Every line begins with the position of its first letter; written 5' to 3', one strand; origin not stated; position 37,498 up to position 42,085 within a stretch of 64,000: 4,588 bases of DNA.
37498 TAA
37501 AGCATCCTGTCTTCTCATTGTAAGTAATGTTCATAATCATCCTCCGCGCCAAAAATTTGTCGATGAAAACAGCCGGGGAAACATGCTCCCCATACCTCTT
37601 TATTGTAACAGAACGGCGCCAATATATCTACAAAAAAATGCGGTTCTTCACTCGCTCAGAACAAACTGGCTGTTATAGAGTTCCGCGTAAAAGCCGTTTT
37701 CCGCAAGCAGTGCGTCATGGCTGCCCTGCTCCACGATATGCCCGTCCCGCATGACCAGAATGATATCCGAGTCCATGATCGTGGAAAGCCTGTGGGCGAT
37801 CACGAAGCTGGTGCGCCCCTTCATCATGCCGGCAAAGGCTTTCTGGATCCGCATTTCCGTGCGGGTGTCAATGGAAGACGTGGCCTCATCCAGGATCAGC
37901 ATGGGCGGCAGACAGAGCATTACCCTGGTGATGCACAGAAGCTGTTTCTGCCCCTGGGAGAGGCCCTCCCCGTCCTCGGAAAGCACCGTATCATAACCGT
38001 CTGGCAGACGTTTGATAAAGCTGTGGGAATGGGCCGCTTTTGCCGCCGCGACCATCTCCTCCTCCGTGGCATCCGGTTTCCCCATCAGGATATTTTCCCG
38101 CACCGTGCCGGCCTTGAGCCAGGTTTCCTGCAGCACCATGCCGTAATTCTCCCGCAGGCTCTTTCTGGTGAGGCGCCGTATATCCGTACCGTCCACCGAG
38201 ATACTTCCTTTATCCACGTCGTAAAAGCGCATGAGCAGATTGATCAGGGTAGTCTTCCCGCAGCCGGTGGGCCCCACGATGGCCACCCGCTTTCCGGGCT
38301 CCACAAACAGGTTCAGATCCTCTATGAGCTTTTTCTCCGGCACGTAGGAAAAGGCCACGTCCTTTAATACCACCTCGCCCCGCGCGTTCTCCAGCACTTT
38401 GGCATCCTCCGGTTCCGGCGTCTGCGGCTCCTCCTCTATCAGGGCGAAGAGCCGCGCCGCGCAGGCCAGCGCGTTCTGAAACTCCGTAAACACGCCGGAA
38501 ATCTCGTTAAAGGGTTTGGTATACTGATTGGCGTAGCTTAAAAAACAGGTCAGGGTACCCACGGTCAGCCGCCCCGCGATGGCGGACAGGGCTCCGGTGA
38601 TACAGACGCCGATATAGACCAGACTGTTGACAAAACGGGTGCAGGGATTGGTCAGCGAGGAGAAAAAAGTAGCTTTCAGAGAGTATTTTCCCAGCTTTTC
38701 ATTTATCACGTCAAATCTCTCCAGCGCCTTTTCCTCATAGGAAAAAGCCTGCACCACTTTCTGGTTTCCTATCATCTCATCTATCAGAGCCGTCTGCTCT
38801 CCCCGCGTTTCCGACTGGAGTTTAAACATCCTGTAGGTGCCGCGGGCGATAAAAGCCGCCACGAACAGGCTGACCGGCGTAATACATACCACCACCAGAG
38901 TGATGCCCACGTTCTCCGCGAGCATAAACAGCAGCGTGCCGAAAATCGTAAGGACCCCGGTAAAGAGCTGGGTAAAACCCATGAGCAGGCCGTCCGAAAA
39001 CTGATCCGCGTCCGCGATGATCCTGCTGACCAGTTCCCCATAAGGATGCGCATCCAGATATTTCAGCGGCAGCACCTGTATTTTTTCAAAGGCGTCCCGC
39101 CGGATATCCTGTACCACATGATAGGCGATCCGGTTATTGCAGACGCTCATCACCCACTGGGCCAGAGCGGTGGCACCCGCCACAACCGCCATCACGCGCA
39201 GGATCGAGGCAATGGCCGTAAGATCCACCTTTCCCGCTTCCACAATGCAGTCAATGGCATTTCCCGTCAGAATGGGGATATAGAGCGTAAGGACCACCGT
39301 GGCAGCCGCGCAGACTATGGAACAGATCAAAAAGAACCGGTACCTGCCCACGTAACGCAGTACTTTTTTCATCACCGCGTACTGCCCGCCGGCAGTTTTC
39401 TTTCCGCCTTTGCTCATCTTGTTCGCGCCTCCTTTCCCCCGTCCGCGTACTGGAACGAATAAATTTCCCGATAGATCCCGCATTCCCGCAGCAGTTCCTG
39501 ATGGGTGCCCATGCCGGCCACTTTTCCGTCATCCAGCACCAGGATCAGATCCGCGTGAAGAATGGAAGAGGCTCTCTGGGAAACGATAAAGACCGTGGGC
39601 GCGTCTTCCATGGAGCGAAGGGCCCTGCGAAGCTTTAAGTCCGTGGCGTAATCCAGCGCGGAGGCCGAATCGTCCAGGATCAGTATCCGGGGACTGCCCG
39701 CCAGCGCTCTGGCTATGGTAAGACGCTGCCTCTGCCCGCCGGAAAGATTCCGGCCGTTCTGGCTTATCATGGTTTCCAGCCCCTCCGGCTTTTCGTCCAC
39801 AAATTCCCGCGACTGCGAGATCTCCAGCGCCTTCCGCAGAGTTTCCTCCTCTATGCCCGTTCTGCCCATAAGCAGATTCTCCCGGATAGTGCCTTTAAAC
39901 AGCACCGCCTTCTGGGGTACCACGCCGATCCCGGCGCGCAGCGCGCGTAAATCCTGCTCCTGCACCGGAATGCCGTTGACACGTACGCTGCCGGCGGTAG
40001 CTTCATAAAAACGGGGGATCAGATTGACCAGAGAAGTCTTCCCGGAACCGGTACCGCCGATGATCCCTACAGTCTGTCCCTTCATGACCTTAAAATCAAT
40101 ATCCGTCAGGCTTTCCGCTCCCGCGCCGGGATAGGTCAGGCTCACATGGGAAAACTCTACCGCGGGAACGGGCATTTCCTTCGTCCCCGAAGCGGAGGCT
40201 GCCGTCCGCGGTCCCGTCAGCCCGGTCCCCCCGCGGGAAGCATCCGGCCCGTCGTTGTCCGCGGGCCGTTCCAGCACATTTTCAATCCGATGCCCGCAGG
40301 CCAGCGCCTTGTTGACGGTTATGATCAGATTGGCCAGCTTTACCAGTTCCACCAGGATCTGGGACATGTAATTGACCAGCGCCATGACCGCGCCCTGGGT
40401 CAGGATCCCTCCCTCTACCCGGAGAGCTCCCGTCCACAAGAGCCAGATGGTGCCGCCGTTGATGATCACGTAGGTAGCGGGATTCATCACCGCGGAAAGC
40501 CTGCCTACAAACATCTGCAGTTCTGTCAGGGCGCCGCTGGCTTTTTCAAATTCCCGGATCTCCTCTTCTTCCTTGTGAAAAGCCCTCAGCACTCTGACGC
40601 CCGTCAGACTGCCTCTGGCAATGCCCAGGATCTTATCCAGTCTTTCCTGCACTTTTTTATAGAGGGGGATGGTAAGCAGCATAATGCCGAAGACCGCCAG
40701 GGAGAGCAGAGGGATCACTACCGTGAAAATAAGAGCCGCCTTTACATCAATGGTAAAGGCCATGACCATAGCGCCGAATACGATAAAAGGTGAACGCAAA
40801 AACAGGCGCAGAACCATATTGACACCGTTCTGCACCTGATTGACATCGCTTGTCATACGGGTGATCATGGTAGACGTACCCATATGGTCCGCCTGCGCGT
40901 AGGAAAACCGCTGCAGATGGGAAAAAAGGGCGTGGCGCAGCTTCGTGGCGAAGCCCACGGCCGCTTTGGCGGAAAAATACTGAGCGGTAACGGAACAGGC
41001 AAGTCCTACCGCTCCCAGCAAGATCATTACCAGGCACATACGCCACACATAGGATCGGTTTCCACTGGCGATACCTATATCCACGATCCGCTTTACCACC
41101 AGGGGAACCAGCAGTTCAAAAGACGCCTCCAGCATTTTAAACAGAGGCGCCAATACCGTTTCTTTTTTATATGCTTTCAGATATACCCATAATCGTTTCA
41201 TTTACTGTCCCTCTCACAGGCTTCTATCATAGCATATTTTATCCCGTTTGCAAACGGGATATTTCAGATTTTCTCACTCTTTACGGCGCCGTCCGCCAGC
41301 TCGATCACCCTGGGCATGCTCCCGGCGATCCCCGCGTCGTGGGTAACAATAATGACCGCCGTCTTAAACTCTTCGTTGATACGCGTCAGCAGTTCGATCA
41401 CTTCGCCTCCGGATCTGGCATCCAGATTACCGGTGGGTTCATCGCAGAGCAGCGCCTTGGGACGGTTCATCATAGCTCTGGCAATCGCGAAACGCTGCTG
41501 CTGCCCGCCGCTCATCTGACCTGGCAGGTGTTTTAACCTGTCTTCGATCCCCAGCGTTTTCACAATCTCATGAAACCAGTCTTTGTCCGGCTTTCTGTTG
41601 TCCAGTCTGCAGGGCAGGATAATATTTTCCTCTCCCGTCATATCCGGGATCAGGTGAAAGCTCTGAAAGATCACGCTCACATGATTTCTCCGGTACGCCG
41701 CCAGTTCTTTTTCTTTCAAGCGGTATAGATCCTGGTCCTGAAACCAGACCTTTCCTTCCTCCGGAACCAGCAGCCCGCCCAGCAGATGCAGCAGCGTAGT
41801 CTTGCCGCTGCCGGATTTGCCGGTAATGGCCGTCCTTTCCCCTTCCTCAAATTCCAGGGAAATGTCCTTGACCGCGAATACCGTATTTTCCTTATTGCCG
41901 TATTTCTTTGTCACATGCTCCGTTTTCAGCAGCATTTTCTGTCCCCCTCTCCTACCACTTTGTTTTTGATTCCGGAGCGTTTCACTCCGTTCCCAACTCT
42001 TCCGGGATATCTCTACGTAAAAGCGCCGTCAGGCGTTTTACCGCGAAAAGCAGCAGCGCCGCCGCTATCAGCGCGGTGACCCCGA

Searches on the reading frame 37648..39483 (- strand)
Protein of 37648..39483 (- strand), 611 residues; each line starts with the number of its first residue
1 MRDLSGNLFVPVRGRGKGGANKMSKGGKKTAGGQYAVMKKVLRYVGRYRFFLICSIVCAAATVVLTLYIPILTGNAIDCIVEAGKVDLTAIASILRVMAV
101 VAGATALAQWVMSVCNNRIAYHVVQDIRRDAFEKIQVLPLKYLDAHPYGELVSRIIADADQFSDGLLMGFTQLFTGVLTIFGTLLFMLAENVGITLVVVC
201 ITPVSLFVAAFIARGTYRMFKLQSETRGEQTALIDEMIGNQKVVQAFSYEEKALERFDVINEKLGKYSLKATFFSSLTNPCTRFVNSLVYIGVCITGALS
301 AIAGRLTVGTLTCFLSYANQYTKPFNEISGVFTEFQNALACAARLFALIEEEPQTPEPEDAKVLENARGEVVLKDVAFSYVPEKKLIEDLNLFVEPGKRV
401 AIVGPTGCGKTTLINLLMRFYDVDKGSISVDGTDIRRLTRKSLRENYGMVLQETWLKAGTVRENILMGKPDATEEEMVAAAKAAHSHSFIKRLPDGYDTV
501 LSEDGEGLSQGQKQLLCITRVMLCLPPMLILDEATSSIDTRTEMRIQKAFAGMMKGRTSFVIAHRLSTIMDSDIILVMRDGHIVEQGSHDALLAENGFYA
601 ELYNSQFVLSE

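Call 6: search_protein_families(library=pfam, proteins=[window:37648-39483:-], max_evalue=0.01)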
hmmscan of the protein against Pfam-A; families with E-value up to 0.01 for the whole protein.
window:37648-39483:- (611 aa): 11 families
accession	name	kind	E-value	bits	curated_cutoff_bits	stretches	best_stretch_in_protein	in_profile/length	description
PF00664.28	ABC_membrane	-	6.8e-50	170.7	28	1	52-324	1-273/274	ABC transporter transmembrane region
PF00005.33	ABC_tran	-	1.7e-31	110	25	1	388-536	2-137/137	ABC transporter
PF13401.12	AAA_22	-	0.00044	21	27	1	400-445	8-52/130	AAA domain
PF03193.22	RsgA_GTPase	-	0.00097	19.4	30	1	381-431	91-140/174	RsgA GTPase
PF00004.35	AAA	-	0.0017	19.2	21.2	0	401-457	2-38/131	ATPase family associated with various cellular activities (AAA)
PF13479.12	AAA_24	-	0.0026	18.1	27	1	398-446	3-47/195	AAA domain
PF13304.12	AAA_21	-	0.0033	18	27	0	401-439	3-41/304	AAA domain, putative AbiEii toxin, Type IV TA system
PF02463.25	SMC_N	-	0.004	17.1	40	0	506-575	135-208/220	RecF/RecN/SMC N terminal domain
PF12775.13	AAA_7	-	0.0063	16.5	25.8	0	390-424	26-60/181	P-loop containing dynein motor region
PF13476.12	AAA_23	-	0.0081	17.2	27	0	400-417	22-39/201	AAA domain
PF01926.29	MMR_HSR1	-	0.0085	16.6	21.9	0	399-419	1-21/113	50S ribosome-binding GTPase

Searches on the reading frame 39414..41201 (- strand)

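Call 6: search_protein_families(library=pfam, proteins=[window:39414-41201:-], max_evalue=0.01)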
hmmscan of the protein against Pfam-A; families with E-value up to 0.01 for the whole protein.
window:39414-41201:- (595 aa): 5 families
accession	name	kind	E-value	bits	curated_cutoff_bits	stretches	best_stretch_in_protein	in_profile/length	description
PF00664.28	ABC_membrane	-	4.6e-42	145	28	1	17-283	3-271/274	ABC transporter transmembrane region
PF00005.33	ABC_tran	-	1.9e-30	106.7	25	1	365-512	1-135/137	ABC transporter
PF02463.25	SMC_N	-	0.00015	21.7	40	1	380-551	29-206/220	RecF/RecN/SMC N terminal domain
PF13191.12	AAA_16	-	0.00086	20.3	32.6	1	376-539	25-167/167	AAA ATPase domain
PF00006.31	ATP-synt_ab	-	0.0082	16.2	29.5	0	367-399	6-38/213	ATP synthase alpha/beta family, nucleotide-binding domain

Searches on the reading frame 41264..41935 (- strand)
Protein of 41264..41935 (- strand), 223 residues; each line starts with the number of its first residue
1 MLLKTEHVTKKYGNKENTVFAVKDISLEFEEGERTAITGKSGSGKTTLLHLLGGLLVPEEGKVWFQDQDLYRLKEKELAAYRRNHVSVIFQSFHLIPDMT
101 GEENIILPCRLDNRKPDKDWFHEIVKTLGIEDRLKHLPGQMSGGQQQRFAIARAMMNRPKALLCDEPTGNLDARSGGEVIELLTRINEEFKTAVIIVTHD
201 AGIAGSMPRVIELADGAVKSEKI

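Call 6: search_protein_families(library=pfam, proteins=[window:41264-41935:-], max_evalue=0.01)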
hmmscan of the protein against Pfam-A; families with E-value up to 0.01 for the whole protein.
window:41264-41935:- (223 aa): 8 families
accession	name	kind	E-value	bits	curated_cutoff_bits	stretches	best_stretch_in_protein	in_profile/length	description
PF00005.33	ABC_tran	-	2.6e-37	128.9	25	1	22-168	1-136/137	ABC transporter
PF13555.12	AAA_29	-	7.2e-06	26.1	27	1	27-62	17-51/61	P-loop containing region of AAA domain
PF13304.12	AAA_21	-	1e-05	26.2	27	0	35-61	2-26/304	AAA domain, putative AbiEii toxin, Type IV TA system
PF02463.25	SMC_N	-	1.5e-05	25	40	1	22-212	15-210/220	RecF/RecN/SMC N terminal domain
PF13401.12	AAA_22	-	0.00098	19.9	27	1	35-196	8-120/130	AAA domain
PF13476.12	AAA_23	-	0.0032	18.6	27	1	23-51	11-38/201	AAA domain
PF25199.1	nSTAND_NTPase5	-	0.0043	17.3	34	1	31-81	40-93/145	Novel STAND NTPase 5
PF13481.12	AAA_25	-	0.0044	17.1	27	0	30-53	31-54/195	AAA domain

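Call 41: find_encoding_contigs(protein=window:41264-41935:-, flank=6000, max_places=10)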
Protein window:41264-41935:- (223 aa): 23 contigs read that carry it; 10 places shown.
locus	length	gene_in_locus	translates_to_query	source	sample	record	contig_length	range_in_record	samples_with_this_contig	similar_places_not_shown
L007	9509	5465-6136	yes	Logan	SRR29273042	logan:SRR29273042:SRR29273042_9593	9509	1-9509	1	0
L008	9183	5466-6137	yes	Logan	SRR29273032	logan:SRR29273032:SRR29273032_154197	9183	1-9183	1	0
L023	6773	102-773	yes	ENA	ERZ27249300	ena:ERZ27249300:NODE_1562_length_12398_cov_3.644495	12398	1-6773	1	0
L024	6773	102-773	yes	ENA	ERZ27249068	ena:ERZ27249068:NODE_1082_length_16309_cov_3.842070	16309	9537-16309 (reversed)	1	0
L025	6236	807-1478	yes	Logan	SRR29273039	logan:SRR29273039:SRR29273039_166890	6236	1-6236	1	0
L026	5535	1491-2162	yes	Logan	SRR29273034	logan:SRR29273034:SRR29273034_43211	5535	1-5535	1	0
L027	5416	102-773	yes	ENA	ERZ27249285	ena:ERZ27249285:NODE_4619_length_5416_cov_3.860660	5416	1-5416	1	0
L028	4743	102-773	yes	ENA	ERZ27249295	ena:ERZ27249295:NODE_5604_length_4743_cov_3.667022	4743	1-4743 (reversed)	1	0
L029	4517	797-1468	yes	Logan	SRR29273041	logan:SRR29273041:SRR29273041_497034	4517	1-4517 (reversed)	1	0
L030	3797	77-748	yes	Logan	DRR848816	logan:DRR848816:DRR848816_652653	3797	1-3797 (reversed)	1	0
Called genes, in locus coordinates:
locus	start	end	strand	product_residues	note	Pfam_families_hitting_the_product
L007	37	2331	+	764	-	PF13416:SBP_bac_8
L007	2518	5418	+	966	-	PF02687:FtsX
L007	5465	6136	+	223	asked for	PF02463:SMC_N (faint), PF13555:AAA_29 (weak), PF00005:ABC_tran, PF13304:AAA_21 (faint)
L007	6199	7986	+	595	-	PF00664:ABC_membrane, PF00005:ABC_tran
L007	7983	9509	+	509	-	?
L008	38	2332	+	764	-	PF13416:SBP_bac_8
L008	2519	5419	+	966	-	PF02687:FtsX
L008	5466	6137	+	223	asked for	PF02463:SMC_N (faint), PF13555:AAA_29 (weak), PF00005:ABC_tran, PF13304:AAA_21 (faint)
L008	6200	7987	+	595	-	PF00664:ABC_membrane, PF00005:ABC_tran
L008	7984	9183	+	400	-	?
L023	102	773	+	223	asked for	PF02463:SMC_N (faint), PF13555:AAA_29 (weak), PF00005:ABC_tran, PF13304:AAA_21 (faint)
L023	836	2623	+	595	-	PF00664:ABC_membrane, PF00005:ABC_tran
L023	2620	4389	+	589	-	PF00664:ABC_membrane, PF00005:ABC_tran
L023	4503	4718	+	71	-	-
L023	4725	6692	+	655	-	PF16875:Glyco_hydro_36N, PF02065:Melibiase, PF16874:Glyco_hydro_36C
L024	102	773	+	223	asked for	PF02463:SMC_N (faint), PF13555:AAA_29 (weak), PF00005:ABC_tran, PF13304:AAA_21 (faint)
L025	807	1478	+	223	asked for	PF02463:SMC_N (faint), PF13555:AAA_29 (weak), PF00005:ABC_tran, PF13304:AAA_21 (faint)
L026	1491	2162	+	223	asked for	PF02463:SMC_N (faint), PF13555:AAA_29 (weak), PF00005:ABC_tran, PF13304:AAA_21 (faint)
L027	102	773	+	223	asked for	PF02463:SMC_N (faint), PF13555:AAA_29 (weak), PF00005:ABC_tran, PF13304:AAA_21 (faint)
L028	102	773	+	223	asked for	PF02463:SMC_N (faint), PF13555:AAA_29 (weak), PF00005:ABC_tran, PF13304:AAA_21 (faint)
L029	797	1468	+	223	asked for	PF02463:SMC_N (faint), PF13555:AAA_29 (weak), PF00005:ABC_tran, PF13304:AAA_21 (faint)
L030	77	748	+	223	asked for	PF02463:SMC_N (faint), PF13555:AAA_29 (weak), PF00005:ABC_tran, PF13304:AAA_21 (faint)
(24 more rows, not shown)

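Call 48: search_protein_families(library=ncbifam, proteins=[window:41264-41935:-], max_evalue=0.01)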
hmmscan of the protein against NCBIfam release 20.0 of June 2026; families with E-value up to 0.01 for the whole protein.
window:41264-41935:- (223 aa): 193 families (the best 25 are shown)
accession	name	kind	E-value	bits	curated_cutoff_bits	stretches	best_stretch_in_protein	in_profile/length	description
TIGR02211.1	LolD_lipo_ex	equivalog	8.2e-64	215.1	307.75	1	2-219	1-220/221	lipoprotein-releasing ABC transporter ATP-binding protein LolD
NF008639.0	PRK11629.1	equivalog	2.9e-57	193.8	360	1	2-221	6-227/234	lipoprotein-releasing ABC transporter ATP-binding protein LolD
TIGR02673.1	FtsE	equivalog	1.2e-55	188.5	264.85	1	3-216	2-213/214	cell division ATP-binding protein FtsE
NF007826.0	PRK10535.1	equivalog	1.5e-54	185.4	966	1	2-219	4-222/648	macrolide ABC transporter ATP-binding protein/permease MacB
NF007879.0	PRK10584.1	equivalog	1.6e-54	185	336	1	3-221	7-227/228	putative ABC transporter ATP-binding protein YbbA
TIGR02982.1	heterocyst_DevA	subfamily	1.4e-53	181.8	295.8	1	4-218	3-219/220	ABC exporter ATP-binding subunit, DevA family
TIGR03608.1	L_ocin_972_ABC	subfamily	1.4e-51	174.9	254.85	1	6-213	2-206/206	putative bacteriocin export ABC transporter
NF038007.1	ABC_ATP_DarD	equivalog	1.1e-50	172.2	375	1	3-217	2-217/218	darobactin export ABC transporter ATP-binding protein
NF040933.2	ABC_arch_GlcV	equivalog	1.9e-50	171.8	450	1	4-202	4-203/357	glucose ABC transporter ATP-binding protein GlcV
TIGR02315.1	ABC_phnC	equivalog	5.4e-44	150.4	266.1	1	3-218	2-224/243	phosphonate ABC transporter ATP-binding protein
TIGR03265.1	PhnT2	equivalog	1.7e-40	139.4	457.7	1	3-208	5-202/353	putative 2-aminoethylphosphonate ABC transporter ATP-binding protein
TIGR02314.1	ABC_MetN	equivalog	1.3e-39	136.2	499.7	1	3-207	2-207/343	methionine ABC transporter ATP-binding protein MetN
NF040840.2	tungstate_WtpC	equivalog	9.1e-39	133.7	440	1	4-202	3-192/347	tungstate ABC transporter ATP-binding protein WtpC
TIGR04521.1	ECF_ATPase_2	equivalog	3.3e-38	131.4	330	1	4-218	2-223/279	energy-coupling factor transporter ATPase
TIGR01187.1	potA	subfamily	2.8e-37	128.5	355.6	1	38-210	2-170/325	polyamine ABC transporter ATP-binding protein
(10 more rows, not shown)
